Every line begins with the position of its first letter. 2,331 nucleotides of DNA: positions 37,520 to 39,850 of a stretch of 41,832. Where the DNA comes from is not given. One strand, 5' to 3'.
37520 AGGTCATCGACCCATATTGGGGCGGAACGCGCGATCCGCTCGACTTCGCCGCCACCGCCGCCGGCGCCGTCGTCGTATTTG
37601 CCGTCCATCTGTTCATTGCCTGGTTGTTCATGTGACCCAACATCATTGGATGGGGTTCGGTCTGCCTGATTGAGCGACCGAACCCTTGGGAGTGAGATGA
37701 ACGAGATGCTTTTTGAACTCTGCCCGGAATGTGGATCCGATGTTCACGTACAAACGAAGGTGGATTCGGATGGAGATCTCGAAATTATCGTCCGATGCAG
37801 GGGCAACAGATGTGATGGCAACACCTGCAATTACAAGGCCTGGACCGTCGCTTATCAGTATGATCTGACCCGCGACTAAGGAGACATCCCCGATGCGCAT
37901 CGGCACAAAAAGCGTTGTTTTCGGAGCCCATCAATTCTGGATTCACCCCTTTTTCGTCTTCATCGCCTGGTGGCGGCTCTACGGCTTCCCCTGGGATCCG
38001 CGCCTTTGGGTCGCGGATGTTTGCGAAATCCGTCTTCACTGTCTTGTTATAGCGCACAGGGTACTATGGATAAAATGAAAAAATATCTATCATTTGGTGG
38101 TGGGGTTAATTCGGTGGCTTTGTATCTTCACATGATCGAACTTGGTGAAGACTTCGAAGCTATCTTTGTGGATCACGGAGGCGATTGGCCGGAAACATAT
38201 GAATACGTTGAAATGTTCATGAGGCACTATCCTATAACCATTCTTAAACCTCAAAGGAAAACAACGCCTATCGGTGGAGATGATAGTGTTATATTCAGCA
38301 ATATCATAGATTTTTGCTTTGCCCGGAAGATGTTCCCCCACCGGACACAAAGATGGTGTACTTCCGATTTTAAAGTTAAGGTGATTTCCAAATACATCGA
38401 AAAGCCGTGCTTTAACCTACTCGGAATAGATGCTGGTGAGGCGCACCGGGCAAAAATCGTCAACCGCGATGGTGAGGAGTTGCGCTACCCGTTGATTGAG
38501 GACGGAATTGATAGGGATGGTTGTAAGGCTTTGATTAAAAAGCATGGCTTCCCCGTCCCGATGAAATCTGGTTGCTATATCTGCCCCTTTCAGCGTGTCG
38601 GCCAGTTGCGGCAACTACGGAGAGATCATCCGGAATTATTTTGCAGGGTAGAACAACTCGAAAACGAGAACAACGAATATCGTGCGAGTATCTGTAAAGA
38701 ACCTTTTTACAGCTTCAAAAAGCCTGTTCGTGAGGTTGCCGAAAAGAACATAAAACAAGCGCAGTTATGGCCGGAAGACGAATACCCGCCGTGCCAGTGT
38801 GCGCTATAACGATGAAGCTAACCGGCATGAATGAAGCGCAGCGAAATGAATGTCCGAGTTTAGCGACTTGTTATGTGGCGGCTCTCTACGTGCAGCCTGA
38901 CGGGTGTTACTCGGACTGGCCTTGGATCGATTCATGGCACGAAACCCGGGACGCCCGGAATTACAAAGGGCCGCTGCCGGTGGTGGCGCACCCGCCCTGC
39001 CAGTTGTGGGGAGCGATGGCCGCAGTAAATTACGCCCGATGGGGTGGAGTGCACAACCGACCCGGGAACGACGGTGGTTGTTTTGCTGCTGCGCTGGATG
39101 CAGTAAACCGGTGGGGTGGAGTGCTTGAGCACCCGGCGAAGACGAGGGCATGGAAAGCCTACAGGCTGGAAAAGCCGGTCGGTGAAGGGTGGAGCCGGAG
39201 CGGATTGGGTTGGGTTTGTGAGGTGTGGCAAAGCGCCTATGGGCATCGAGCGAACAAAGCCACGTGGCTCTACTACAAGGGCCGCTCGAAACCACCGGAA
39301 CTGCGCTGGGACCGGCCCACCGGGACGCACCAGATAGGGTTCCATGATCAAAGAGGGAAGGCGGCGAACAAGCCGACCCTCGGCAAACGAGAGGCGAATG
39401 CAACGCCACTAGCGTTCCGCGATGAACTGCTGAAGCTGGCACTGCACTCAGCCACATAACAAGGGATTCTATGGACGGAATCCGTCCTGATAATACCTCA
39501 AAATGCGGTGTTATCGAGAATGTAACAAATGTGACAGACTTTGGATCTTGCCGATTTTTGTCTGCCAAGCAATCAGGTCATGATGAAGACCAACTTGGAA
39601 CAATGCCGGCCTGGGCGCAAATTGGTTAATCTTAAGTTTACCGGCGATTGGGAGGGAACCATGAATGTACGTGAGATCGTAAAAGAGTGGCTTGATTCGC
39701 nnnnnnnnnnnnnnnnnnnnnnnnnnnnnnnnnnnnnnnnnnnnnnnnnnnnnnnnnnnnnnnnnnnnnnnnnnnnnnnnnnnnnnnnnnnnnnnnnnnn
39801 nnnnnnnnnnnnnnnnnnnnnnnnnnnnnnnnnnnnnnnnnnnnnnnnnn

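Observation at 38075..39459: PP-loop/PAPS-reductase-like enzyme coupled to a half C5-methyltransferase-like protein in the early region: candidate DNA-modification (anti-restriction) pair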

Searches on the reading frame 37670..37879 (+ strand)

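Call 114: search_protein_families(library=pfam, proteins=[window:37670-37879:+], max_evalue=0.01)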
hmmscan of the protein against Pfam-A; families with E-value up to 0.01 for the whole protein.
window:37670-37879:+ (69 aa): 2 families
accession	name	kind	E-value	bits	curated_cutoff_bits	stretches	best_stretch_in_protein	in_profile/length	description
PF24042.1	DUF7351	-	0.00067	19.9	31.2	1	3-57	54-109/177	Domain of unknown function (DUF7351)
PF13408.12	Zn_ribbon_recom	-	0.0034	18.2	25.3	1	18-58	8-44/58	Recombinase zinc beta ribbon domain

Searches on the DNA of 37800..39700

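Call 110: search_rna_families(source=window, start=37800, end=39700, threshold=evalue, max_evalue=1)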
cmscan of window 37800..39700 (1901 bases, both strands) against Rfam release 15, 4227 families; matches with E-value up to 1: 0.
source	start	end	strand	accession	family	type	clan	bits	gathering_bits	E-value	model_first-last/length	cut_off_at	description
